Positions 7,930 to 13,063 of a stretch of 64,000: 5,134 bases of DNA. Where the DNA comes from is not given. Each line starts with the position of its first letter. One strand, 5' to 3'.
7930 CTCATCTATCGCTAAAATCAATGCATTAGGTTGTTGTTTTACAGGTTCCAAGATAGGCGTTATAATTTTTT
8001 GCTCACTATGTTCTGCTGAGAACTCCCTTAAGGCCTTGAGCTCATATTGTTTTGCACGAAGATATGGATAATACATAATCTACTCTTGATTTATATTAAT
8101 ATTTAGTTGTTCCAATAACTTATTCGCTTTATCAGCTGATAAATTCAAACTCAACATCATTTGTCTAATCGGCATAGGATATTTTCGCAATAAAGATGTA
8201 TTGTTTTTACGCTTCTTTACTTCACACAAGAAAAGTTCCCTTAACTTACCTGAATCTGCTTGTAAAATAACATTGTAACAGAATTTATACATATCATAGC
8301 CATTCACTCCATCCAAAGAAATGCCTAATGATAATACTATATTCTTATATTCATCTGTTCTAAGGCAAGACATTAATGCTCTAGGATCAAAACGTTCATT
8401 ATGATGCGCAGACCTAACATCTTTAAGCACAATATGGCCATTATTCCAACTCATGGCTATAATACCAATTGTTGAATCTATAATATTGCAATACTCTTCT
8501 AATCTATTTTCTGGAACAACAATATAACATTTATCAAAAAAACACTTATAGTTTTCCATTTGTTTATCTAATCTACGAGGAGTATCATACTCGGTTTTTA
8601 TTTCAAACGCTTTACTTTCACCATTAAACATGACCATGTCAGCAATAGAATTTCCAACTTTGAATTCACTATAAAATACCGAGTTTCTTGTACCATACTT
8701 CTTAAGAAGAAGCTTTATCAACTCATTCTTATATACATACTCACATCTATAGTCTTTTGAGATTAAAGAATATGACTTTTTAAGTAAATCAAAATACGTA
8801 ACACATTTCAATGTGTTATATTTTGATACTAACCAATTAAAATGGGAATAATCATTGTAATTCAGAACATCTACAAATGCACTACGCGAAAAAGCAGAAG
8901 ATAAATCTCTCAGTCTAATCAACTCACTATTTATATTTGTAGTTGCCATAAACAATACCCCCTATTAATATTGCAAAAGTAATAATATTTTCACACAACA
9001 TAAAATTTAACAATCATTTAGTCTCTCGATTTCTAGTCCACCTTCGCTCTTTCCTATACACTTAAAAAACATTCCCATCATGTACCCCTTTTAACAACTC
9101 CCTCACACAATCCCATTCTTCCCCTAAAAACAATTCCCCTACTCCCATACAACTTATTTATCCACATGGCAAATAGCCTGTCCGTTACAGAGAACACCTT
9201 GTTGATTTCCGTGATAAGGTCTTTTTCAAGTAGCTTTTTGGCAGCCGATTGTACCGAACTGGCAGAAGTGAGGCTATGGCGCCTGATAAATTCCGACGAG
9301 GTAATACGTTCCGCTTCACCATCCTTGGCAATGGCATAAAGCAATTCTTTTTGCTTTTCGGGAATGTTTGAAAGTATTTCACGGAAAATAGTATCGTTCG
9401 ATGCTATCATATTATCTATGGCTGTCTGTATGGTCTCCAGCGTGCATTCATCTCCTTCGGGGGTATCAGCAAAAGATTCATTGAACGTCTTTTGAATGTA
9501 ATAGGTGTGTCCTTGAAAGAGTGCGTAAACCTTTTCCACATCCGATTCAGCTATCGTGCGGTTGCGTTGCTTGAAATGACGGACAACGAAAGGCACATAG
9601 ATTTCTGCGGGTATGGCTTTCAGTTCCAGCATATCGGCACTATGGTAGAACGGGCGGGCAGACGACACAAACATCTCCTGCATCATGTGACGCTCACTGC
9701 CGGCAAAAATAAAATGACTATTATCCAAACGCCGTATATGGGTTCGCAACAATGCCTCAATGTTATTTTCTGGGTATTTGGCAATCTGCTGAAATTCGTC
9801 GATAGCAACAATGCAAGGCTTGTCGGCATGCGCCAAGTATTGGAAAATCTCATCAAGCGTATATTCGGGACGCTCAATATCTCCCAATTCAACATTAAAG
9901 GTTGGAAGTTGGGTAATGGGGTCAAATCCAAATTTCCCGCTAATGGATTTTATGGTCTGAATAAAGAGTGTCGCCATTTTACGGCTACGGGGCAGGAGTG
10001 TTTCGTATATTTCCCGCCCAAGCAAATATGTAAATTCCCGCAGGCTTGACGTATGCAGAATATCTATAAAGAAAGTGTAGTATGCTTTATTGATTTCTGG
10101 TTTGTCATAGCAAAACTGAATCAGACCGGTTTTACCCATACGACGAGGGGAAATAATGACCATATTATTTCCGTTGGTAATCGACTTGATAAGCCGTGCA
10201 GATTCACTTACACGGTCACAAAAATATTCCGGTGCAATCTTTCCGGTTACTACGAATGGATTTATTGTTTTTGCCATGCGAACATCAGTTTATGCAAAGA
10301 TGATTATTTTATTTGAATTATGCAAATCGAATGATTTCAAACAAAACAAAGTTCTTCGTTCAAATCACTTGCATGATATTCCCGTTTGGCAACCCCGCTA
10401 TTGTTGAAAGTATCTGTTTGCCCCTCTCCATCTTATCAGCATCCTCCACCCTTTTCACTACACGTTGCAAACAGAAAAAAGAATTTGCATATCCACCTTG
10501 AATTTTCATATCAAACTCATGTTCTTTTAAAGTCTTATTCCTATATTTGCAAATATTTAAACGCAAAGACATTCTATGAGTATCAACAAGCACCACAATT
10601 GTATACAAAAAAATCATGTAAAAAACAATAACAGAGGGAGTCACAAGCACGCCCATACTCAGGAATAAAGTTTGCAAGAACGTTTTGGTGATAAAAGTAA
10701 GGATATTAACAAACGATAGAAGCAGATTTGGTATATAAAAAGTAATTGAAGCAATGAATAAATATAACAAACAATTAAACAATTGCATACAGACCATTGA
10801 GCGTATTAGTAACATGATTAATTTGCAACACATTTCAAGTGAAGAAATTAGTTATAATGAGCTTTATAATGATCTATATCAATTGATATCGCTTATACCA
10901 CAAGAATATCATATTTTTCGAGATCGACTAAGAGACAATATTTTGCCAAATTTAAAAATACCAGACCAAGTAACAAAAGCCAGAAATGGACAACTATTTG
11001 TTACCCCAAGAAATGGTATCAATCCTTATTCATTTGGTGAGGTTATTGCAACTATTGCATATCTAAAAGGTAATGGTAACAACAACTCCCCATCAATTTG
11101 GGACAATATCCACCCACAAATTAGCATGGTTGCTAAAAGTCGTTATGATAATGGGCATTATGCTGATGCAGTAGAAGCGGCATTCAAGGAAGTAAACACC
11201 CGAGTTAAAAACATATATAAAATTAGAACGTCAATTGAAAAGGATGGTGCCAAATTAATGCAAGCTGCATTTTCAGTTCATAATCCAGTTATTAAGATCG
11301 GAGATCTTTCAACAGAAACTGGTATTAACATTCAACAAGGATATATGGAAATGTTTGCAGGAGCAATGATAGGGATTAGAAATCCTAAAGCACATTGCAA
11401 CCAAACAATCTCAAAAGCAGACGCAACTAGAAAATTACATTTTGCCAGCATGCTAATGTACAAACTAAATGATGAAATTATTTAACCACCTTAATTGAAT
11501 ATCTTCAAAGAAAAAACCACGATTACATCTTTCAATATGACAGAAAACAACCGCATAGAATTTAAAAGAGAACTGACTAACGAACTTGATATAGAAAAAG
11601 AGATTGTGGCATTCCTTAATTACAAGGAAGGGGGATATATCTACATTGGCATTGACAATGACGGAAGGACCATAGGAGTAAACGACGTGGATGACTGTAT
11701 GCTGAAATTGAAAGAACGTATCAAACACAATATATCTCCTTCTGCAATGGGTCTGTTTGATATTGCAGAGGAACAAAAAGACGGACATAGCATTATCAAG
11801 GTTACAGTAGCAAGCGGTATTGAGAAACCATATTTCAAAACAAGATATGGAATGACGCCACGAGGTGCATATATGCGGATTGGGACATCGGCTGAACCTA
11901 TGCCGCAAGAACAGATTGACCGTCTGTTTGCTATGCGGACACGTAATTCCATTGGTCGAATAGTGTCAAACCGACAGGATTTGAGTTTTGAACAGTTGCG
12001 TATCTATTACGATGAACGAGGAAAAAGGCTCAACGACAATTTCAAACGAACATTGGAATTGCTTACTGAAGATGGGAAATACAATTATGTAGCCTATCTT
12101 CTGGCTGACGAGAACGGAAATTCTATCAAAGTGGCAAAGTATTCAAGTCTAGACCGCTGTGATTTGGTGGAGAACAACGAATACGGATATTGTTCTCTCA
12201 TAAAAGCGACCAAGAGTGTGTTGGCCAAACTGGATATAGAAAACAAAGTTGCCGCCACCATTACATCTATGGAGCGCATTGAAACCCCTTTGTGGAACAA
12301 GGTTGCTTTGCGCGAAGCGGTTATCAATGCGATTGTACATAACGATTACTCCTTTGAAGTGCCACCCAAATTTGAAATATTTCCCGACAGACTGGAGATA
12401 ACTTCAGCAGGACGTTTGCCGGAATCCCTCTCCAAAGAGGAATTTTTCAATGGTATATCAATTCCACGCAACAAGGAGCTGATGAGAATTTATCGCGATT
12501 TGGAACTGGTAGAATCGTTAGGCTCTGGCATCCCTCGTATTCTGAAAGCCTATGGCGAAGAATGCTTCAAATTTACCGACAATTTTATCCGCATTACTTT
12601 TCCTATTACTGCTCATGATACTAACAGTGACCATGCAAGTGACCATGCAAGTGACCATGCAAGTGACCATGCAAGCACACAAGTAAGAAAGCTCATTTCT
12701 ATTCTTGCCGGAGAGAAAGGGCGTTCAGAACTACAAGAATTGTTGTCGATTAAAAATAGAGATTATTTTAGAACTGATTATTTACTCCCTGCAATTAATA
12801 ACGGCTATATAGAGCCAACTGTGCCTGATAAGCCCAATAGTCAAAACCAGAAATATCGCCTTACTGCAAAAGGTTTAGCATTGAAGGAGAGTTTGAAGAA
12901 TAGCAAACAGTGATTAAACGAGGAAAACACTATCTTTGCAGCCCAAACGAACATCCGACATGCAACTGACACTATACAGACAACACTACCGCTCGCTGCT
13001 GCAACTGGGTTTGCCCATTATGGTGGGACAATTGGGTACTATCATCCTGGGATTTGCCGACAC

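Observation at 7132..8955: sce7726-like (PD-(D/E)xK) + sce7725-like (Beta protein) gene pair embedded in a larger operon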

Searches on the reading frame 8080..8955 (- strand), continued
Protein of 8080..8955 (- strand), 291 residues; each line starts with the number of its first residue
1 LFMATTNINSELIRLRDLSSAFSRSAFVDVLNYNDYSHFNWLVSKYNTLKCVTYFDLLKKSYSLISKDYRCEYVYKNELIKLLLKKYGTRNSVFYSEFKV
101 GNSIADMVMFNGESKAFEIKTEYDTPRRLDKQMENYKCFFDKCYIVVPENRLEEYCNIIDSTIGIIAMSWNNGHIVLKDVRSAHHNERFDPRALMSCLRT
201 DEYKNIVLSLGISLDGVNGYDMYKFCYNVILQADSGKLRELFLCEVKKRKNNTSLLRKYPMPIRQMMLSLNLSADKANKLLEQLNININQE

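Call 107: get_annotated_region(hit=H23, flank=4000)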
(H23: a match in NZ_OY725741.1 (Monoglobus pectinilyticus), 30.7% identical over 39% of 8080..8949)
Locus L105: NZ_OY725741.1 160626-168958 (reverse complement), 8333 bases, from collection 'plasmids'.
description: Monoglobus pectinilyticus strain Ruminococcaceae species TSDC17.2-1.2 plasmid 17, complete sequence
organism: Monoglobus pectinilyticus (NCBI taxid 1981510)
taxonomy: Bacteria; Bacillota; Clostridia; Monoglobales; Monoglobaceae; Monoglobus; Monoglobus pectinilyticus
host: -; source: -; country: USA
typing (MOB-suite, as given by PLSDB): non-mobilizable
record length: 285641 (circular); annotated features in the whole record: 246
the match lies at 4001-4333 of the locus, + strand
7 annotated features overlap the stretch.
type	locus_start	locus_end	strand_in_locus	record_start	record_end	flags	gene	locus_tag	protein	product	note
CDS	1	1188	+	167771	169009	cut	fabF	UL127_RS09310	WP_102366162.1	beta-ketoacyl-ACP synthase II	GO:0006633 - fatty acid biosynthetic process [Evidence IEA]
CDS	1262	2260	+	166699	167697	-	-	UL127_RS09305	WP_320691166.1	GNAT family N-acetyltransferase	-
CDS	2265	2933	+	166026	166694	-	rnc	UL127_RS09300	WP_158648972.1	ribonuclease III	GO:0006396 - RNA processing [Evidence IEA]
CDS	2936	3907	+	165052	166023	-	-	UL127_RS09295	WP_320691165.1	radical SAM protein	-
CDS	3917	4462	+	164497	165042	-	-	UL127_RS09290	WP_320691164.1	sce7726 family protein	-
CDS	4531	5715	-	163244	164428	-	-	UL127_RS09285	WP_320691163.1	copper amine oxidase N-terminal domain-containing protein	-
CDS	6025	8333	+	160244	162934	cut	-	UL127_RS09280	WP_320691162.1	hypothetical protein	-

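Call 108: get_annotated_region(hit=H18, flank=4000)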
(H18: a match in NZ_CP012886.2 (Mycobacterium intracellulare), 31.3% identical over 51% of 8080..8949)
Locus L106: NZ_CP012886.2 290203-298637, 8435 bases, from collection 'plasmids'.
description: Mycobacterium intracellulare subsp. chimaera strain AH16 plasmid unnamed1, complete sequence
organism: Mycobacterium intracellulare (NCBI taxid 222805)
taxonomy: Bacteria; Actinomycetota; Actinomycetes; Mycobacteriales; Mycobacteriaceae; Mycobacterium; Mycobacterium intracellulare
host: -; source: sputum; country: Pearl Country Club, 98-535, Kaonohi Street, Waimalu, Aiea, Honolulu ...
typing (MOB-suite, as given by PLSDB): mobilizable; relaxase MOBP
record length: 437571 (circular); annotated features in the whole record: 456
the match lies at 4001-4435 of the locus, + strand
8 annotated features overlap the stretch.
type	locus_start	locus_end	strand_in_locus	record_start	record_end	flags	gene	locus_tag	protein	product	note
CDS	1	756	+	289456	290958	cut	eccD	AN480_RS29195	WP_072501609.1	type VII secretion integral membrane protein EccD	GO:0009306 - protein secretion [Evidence IEA]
CDS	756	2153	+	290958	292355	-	mycP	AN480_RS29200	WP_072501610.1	type VII secretion-associated serine protease mycosin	GO:0009306 - protein secretion [Evidence IEA]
CDS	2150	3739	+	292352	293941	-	-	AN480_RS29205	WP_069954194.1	type VII secretion protein EccE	-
CDS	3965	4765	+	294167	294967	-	-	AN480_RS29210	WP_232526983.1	sce7726 family protein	-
CDS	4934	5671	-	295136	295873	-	-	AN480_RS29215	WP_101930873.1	hypothetical protein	-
CDS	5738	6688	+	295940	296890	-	-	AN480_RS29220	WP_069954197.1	ESX secretion-associated protein EspG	-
CDS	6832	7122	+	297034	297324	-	-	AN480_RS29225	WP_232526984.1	hypothetical protein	-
CDS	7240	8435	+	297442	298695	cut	-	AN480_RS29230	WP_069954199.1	PPE domain-containing protein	-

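Call 109: get_annotated_region(hit=H14, flank=4000)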
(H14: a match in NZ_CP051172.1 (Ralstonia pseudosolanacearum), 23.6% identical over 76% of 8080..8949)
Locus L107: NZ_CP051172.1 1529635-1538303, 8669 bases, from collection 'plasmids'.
description: Ralstonia pseudosolanacearum strain RUN2279 plasmid pUW773mp
organism: Ralstonia pseudosolanacearum (NCBI taxid 1310165)
taxonomy: Bacteria; Pseudomonadota; Betaproteobacteria; Burkholderiales; Burkholderiaceae; Ralstonia; Ralstonia pseudosolanacearum
host: -; source: Whole organism,potato; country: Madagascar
typing (MOB-suite, as given by PLSDB): mobilizable; relaxase MOBP
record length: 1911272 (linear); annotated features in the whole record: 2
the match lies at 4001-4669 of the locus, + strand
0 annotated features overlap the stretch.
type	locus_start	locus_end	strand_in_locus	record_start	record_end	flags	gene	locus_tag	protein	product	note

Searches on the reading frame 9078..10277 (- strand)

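Call 5: search_protein_families(library=ncbifam, proteins=[window:9078-10277:-], max_evalue=0.01)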
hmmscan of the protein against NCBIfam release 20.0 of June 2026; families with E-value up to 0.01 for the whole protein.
window:9078-10277:- (399 aa): 0 families

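Call 6: search_protein_families(library=pfam, proteins=[window:9078-10277:-], max_evalue=0.01)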
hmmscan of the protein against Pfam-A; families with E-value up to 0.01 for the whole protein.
window:9078-10277:- (399 aa): 6 families
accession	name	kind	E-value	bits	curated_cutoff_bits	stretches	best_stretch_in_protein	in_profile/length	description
PF01637.24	ATPase_2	-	3.6e-13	50.3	33.2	1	19-263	1-224/225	ATPase domain predominantly from Archaea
PF13173.12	AAA_14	-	1.2e-06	29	27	1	133-215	41-119/129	AAA domain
PF14516.12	AAA_35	-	0.00021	20.6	27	0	19-73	13-67/331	AAA-like domain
PF12802.13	MarR_2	-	0.0012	19.4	27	1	305-356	3-51/61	MarR family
PF13191.12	AAA_16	-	0.0022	18.9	32.6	1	33-181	19-160/167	AAA ATPase domain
PF13401.12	AAA_22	-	0.0025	18.6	27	0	37-194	6-123/130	AAA domain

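Call 7: search_protein_families(library=padloc, proteins=[window:9078-10277:-], max_evalue=0.01)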
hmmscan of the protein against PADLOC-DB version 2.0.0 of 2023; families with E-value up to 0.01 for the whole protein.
window:9078-10277:- (399 aa): 3 families
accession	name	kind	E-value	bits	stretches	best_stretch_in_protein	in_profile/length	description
PDLC04791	PDC-S01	-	0.0026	14.5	0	150-202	77-128/395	-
PDLC04789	PDC-S01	-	0.003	14.6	0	28-61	9-42/375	-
PDLC04985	PDC-S27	-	0.0065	13.4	0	138-222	84-175/484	-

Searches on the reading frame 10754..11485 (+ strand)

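Call 5: search_protein_families(library=ncbifam, proteins=[window:10754-11485:+], max_evalue=0.01)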
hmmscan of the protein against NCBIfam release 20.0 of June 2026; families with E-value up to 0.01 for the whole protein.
window:10754-11485:+ (243 aa): 1 family
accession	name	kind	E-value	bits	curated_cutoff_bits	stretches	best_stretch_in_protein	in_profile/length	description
TIGR02391.1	hypoth_ymh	hypoth_equivalog_domain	2.8e-20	72.7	39.45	1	119-239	1-121/125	TIGR02391 family protein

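Call 6: search_protein_families(library=pfam, proteins=[window:10754-11485:+], max_evalue=0.01)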
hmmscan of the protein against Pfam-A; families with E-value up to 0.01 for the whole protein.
window:10754-11485:+ (243 aa): 1 family
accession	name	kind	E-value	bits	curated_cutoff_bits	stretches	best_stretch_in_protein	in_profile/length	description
PF09509.15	Hypoth_Ymh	-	6.6e-31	107.1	25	1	118-237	2-118/119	Protein of unknown function (Hypoth_ymh)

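Call 7: search_protein_families(library=padloc, proteins=[window:10754-11485:+], max_evalue=0.01)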
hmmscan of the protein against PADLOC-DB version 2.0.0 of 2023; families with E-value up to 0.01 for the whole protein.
window:10754-11485:+ (243 aa): 3 families
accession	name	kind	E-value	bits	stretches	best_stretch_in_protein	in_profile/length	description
PDLC03987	PD-Lambda-3_B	-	1.8e-12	45.2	1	127-239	150-261/270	-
PDLC02412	Aga_HEPN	-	4.2e-10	37.2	1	119-229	254-364/382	Class II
PDLC03988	PD-Lambda-3_B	-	0.0001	19.8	1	133-198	156-217/222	-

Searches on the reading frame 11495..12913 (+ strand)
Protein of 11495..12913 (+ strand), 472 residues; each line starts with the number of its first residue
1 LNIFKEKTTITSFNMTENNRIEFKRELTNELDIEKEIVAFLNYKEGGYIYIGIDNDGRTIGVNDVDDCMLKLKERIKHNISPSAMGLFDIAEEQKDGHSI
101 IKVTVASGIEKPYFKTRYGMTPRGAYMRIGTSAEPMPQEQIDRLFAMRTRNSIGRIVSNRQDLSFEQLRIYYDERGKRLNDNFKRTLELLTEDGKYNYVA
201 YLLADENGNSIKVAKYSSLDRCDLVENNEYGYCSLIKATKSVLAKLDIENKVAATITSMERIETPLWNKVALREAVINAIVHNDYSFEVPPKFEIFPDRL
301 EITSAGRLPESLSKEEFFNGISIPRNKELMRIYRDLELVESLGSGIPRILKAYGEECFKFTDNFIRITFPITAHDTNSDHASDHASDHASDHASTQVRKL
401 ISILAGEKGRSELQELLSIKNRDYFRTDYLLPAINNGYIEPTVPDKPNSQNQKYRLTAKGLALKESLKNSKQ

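Call 23: search_protein_families(library=pfam, proteins=[window:11495-12913:+], max_evalue=0.001)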
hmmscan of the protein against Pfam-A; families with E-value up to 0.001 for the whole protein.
window:11495-12913:+ (472 aa): 3 families
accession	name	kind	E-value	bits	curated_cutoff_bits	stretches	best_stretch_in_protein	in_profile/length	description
PF21247.3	Fic-like_C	-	1.1e-22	80.1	27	1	396-457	2-64/64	Filamentation induced by cAMP protein Fic-like, C-terminal domain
PF04326.19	SLFN_AlbA_2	-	5.1e-22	79.1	25.3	1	17-136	1-117/118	Schlafen, AlbA_2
PF13749.12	HATPase_c_4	-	2.7e-15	56.6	26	1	291-355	4-70/89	Putative ATP-dependent DNA helicase recG C-terminal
